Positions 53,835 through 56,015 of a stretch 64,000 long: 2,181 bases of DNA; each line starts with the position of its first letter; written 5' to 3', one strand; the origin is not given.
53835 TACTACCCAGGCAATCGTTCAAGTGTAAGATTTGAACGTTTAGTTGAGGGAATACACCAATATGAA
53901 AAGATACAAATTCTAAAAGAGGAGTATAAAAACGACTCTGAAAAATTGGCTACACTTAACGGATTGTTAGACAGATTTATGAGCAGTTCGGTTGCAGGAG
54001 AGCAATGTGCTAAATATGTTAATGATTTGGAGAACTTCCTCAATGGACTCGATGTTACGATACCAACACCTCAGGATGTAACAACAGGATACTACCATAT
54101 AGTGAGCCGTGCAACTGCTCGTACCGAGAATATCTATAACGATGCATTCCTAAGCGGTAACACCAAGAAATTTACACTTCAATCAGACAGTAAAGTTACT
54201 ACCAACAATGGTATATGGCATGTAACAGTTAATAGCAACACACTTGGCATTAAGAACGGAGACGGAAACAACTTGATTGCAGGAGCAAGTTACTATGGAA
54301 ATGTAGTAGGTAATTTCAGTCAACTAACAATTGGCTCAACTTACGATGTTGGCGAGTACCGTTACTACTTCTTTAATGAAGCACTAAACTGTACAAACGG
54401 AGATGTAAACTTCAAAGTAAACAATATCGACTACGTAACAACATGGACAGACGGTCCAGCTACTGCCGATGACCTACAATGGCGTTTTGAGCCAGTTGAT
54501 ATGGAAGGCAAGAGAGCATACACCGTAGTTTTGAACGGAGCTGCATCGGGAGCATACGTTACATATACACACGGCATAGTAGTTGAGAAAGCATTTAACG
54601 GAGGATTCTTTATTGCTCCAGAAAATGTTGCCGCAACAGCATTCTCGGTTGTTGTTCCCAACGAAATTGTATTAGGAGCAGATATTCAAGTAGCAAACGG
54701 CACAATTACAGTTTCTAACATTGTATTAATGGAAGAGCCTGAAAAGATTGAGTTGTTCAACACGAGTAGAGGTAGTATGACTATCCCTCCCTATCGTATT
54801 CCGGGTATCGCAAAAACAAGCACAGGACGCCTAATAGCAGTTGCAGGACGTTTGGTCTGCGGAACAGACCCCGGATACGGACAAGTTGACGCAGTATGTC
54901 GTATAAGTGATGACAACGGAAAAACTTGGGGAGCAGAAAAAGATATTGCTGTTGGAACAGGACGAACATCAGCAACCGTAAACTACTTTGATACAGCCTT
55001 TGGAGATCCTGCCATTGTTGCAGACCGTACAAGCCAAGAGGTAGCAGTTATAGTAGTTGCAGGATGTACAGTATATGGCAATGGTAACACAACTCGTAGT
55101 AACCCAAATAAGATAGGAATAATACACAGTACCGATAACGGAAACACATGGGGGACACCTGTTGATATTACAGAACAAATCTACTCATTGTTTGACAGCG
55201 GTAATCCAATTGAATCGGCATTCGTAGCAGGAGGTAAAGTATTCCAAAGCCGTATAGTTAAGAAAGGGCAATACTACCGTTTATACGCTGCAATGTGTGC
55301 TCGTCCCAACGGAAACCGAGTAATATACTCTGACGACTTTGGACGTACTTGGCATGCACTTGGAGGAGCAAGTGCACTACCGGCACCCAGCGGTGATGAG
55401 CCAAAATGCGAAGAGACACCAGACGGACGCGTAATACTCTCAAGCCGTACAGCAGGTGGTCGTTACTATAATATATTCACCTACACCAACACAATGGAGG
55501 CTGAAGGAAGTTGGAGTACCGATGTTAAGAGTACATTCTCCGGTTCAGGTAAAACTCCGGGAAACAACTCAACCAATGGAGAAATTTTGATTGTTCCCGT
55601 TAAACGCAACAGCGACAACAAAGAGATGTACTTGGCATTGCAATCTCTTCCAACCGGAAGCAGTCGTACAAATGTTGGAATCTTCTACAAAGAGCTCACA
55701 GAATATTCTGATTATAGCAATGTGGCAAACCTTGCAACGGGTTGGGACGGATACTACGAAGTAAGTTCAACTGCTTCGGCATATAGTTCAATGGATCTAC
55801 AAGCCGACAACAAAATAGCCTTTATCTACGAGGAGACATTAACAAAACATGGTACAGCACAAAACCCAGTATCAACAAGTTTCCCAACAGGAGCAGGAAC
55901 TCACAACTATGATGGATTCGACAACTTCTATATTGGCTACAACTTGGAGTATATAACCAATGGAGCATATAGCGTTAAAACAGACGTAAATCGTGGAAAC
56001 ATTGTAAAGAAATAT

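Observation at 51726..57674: Single T9SS cargo fusing a GH123-like (DUF4091) region to a GH33 sialidase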

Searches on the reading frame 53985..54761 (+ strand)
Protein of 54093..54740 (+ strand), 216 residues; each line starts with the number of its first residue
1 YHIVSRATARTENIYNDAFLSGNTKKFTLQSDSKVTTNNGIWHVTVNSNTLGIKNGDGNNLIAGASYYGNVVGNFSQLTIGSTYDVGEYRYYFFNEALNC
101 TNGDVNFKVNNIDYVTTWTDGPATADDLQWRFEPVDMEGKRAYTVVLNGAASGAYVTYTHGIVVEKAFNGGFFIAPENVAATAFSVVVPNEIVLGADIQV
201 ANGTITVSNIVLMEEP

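Call 8: search_protein_families(library=pfam, proteins=[window:54093-54740:+], max_evalue=10)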
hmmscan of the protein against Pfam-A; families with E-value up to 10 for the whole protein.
window:54093-54740:+ (216 aa): 0 families

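Call 42: search_solved_structures(query=A1, max_evalue=10)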
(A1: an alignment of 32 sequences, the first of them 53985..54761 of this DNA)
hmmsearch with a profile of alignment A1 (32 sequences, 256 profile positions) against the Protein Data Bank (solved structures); distinct sequences matched with E-value up to 10: 3.
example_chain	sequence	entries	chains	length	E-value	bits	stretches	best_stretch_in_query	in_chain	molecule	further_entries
3r0e_A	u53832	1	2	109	0.34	13.8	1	72-112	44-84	Lectin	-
5t1x_A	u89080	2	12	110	0.48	13.3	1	71-112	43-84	Lectin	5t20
5d5g_A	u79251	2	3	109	0.87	12.5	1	66-112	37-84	Tuber agglutinin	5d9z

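Call 53: predict_structure(alignment_id=A3)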
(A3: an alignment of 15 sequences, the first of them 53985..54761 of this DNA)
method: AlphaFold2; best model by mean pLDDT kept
length: 259 residues; sequences in the alignment: 15
mean_pLDDT: 77.3   pTM: 0.74
mean pLDDT of the five models: 77.3, 76.5, 70.8, 68.9, 63.6
residues with pLDDT >= 90: 82; 70-90: 98; 50-70: 53; < 50: 26
segments of 3 or more residues with pLDDT < 50: 1-5, 138-142, 144-159
pLDDT, mean of each block of 10 residues (from residue 1): 48 67 71 92 67 67 74 90 92 83 63 88 83 59 45 44 77 94 84 91 92 92 89 93 92 71
secondary structure, 60 per line:
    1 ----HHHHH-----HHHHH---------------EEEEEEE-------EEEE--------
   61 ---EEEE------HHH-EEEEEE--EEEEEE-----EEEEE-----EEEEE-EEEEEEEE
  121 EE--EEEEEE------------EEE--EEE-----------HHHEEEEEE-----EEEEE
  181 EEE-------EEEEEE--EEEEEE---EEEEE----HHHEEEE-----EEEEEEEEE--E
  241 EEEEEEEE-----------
elements in order: H5-9 H15-19 E35-41 E49-52 E64-67 E78-83 E86-91 E97-101 E107-111 E113-122 E125-130 E143-145 E148-150 E165-170 E176-183 E191-196 E199-204 E208-212 E220-223 E229-237 E240-248

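Call 57: fold_search(model_id=the predicted structure, library=pdb)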
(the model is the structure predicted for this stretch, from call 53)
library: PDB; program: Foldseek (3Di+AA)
matches with E <= 10: 510; with E <= 0.001: 3
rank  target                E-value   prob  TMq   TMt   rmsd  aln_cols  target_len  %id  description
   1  3phz_A                9.9e-05  1.00  0.35  0.33   5.7       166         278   14  Crystal Structure Analysis of Polyporus squamosus lectin bound to human-type influenza-binding epitope Neu5Aca2-6Galb1 (released 2011-07-06)
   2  5mua_B                2.1e-04  1.00  0.33  0.31   9.2       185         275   13  PSL1a-E64 complex (released 2017-07-12)
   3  5mua_A                6.4e-04  1.00  0.33  0.32   8.6       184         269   11  PSL1a-E64 complex (released 2017-07-12)
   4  5mu9_A                1.3e-03  1.00  0.31  0.28   8.5       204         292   13  MOA-E-64 complex (released 2017-07-12)
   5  6tsm_AAA              1.7e-03  1.00  0.32  0.29   8.8       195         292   14  Marasmius oreades agglutinin (MOA) in complex with the truncated PVVRAHS synthetic substrate (released 2020-07-29)
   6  6yh0_AAA              3.3e-03  0.99  0.30  0.27   8.6       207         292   12  Marasmius oreades agglutinin (MOA) in complex with the truncated PVPRAHS synthetic substrate (released 2020-07-29)
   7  6tsq_AAA              4.9e-03  1.00  0.33  0.30   7.7       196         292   13  Marasmius oreades agglutinin (MOA) activated by manganese (II) (released 2020-07-29)
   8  4q91_B                5.1e-03  1.00  0.33  0.55   7.5       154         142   10  Crystal structure of C16A/K12V/C117V/P134V mutant of human acidic fibroblast growth factor (released 2015-03-11)
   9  7ysh_B                5.4e-03  1.00  0.31  0.41   6.3       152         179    7  Cryo-EM Structure of FGF23-FGFR1c-aKlotho-HS Quaternary Complex (released 2023-04-19)
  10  6tsl_AAA              5.4e-03  0.99  0.31  0.28   8.8       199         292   14  Marasmius oreades agglutinin (MOA) in complex with the truncated PVPRAHS synthetic substrate (released 2020-07-29)
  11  6tsn_AAA              7.6e-03  0.98  0.30  0.28   9.0       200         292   14  Marasmius oreades agglutinin (MOA), papain back.swap W208Q-Q276W variant (released 2020-07-29)
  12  4xki_B                9.9e-03  1.00  0.33  0.54   7.2       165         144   10  Human Fibroblast Growth Factor - 1 (FGF-1) mutant S116R (released 2016-01-20)
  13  3fgm_A                1.1e-02  0.99  0.31  0.52   7.8       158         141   11  Crystal structure of L44F/C83T/C117V/F132W mutant of Human acidic fibroblast growth factor (released 2009-10-06)
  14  4q9g_A                1.2e-02  1.00  0.33  0.55   7.5       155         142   10  Crystal structure of K12V/C16S/C117V/P134V mutant of human acidic fibroblast growth factor (released 2015-03-11)
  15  2x2s_C                1.2e-02  1.00  0.33  0.52   6.5       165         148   17  Crystal structure of Sclerotinia sclerotiorum agglutinin SSA (released 2010-05-26)
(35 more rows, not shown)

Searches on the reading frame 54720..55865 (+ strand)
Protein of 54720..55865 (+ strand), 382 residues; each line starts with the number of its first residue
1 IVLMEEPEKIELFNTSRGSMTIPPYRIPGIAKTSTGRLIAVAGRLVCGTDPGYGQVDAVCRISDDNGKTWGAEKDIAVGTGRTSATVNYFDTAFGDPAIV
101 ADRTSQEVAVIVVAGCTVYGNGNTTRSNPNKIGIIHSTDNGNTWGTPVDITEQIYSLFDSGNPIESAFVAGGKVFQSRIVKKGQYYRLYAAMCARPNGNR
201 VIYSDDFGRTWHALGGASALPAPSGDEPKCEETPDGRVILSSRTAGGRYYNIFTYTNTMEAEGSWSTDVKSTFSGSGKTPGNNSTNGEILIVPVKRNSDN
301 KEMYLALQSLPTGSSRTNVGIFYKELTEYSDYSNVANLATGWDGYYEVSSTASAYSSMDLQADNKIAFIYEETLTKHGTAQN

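Call 17: find_homologous_proteins(query=window:54720-55865:+, max_evalue=0.00001)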
Query window:54720-55865:+ (382 aa): 1168 proteins with E <= 0.00001 among 6059 candidates; the best 120 are listed.
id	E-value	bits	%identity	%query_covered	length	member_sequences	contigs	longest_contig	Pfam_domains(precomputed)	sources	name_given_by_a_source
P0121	3.7e-200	683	78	98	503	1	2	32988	PF13859.13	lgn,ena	-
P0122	3.8e-197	673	77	98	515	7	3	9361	PF02012.27,PF13088.13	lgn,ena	-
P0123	1.2e-194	665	78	98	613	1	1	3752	PF13088.13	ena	-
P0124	1.3e-193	661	76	99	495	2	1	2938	PF02012.27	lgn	-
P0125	1.8e-192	658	76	98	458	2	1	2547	PF13088.13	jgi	jgi:sialidase-1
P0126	2.0e-191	654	75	98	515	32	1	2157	PF13859.13,PF02012.27,PF13088.13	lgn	-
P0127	5.0e-190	650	74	99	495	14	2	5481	PF13859.13,PF02012.27,PF13088.13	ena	-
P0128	1.5e-189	648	75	98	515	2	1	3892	PF13859.13,PF02012.27,PF13088.13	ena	-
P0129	1.1e-187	642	73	98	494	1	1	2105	PF13859.13,PF02012.27,PF13088.13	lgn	-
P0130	1.3e-184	632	71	98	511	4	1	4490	PF02012.27,PF13088.13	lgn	-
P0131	2.9e-184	631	73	99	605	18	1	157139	PF02012.27,PF13088.13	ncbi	ncbi:sialidase family protein [Phocaeicola faecalis]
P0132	2.6e-183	627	73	98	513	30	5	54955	PF02012.27,PF13088.13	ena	-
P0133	1.0e-182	625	71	99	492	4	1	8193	PF02012.27,PF13088.13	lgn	-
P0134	1.2e-179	615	71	96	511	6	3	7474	PF02012.27,PF13088.13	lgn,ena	-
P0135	1.7e-172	592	68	98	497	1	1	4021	PF02012.27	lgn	-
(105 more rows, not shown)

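Call 30: search_solved_structures(query=window:54720-55865:+, max_evalue=1e-8, show_alignments=5)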
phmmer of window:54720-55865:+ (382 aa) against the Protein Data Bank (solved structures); distinct sequences matched with E-value up to 1e-8: 25.
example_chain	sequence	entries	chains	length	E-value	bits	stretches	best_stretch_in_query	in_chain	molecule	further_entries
10qf_A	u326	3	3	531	8.3e-64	219.3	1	24-373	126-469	exo-alpha-sialidase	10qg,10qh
10qi_A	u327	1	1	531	5e-63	216.7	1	24-373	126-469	exo-alpha-sialidase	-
8feb_A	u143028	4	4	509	4.4e-23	85.3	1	24-372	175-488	Sialidase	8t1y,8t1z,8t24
8t26_A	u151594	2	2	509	6.2e-23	84.8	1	24-372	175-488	Sialidase, putative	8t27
8gn6_C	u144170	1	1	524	7e-23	84.6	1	24-372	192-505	Sialidase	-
8gn6_A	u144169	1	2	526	7e-23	84.6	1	24-372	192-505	Sialidase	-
1eur_A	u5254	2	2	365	1.4e-14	57.3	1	18-252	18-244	SIALIDASE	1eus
1eut_A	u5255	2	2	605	9.5e-14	54.6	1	18-250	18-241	SIALIDASE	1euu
1wcq_A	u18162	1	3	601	1e-13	54.4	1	18-250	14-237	SIALIDASE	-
2ber_A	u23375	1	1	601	1.1e-13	54.4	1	18-250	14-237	BACTERIAL SIALIDASE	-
1w8n_A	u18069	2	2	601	3.3e-13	52.8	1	18-250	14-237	BACTERIAL SIALIDASE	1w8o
2bzd_A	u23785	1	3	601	6.7e-13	51.8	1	18-250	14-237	BACTERIAL SIALIDASE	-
7lbu_A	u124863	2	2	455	4e-12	49.2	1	25-246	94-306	Exo-alpha-sialidase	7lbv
2ya4_A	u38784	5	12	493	5.3e-12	48.8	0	8-75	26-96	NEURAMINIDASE A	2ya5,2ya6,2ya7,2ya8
5kky_A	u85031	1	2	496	5.4e-12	48.8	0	8-75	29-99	Sialidase A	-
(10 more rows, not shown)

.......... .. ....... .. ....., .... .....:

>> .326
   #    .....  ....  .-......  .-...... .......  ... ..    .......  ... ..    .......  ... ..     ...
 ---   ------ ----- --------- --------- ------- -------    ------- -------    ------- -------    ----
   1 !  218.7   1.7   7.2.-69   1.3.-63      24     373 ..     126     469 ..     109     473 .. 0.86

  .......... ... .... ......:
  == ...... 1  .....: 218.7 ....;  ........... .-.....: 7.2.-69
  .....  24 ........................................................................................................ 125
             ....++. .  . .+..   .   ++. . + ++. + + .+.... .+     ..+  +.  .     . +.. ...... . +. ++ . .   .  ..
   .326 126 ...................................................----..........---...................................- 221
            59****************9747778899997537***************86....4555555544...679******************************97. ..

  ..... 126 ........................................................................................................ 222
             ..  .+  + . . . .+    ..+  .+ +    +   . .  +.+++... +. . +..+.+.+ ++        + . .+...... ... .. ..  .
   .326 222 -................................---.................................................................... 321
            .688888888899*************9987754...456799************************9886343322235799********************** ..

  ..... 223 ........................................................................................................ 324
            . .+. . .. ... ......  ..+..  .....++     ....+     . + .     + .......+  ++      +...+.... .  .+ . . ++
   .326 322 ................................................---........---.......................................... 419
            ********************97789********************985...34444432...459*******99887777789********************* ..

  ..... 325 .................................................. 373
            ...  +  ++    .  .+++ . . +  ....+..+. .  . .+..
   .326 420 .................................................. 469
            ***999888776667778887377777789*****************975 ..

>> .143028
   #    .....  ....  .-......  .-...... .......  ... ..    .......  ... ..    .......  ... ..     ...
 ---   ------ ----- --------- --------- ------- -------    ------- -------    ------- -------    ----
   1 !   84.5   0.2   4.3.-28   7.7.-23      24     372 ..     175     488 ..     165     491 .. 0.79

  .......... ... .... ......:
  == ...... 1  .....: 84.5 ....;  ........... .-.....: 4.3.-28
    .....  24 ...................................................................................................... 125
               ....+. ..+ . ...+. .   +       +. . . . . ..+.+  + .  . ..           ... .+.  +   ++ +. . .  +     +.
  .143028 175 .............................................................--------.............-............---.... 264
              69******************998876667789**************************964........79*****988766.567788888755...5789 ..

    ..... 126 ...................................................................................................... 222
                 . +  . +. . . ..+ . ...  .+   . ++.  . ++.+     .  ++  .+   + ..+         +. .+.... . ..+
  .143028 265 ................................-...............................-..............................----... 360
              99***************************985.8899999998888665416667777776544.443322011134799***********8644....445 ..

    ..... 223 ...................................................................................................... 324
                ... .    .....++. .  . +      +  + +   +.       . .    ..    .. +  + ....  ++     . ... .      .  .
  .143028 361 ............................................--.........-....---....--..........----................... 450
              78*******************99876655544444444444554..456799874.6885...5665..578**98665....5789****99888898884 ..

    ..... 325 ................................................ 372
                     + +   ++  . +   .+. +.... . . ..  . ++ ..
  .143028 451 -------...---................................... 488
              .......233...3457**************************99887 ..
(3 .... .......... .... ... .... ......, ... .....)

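Call 62: find_encoding_contigs(protein=P0131, flank=8000, max_places=3)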
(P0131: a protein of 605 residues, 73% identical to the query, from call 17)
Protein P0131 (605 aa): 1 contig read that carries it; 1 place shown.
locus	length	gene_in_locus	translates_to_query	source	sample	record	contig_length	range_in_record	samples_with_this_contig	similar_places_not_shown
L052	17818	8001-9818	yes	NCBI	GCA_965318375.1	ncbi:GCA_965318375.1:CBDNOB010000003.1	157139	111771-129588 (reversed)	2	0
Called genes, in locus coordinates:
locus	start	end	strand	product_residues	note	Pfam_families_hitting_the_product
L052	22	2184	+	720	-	PF01751:Toprim, PF01131:Topoisom_bac, PF13342:Toprim_Crpt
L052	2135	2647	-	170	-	-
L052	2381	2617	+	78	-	-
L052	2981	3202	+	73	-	-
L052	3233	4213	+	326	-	PF19556:PRTRC_E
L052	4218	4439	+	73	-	PF14454:Prok_Ub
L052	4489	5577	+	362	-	-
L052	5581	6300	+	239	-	PF14460:Prok-E2_D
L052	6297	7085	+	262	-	PF00899:ThiF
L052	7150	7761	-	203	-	-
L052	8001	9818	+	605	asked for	PF13088:BNR_2 (weak), PF02012:BNR (faint)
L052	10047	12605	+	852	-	PF02838:Glyco_hydro_20b, PF07555:NAGidase, PF21774:NagJ_C, PF21809:Glyco_hydro_84_hel, PF00754:F5_F8_type_C, PF22633:F5_F8_type_C_2 (weak)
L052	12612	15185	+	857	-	PF02838:Glyco_hydro_20b, PF07555:NAGidase, PF00754:F5_F8_type_C, PF22633:F5_F8_type_C_2 (weak)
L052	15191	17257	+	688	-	PF02838:Glyco_hydro_20b, PF00728:Glyco_hydro_20, PF00754:F5_F8_type_C (weak)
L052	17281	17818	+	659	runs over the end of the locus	PF02838:Glyco_hydro_20b, PF00728:Glyco_hydro_20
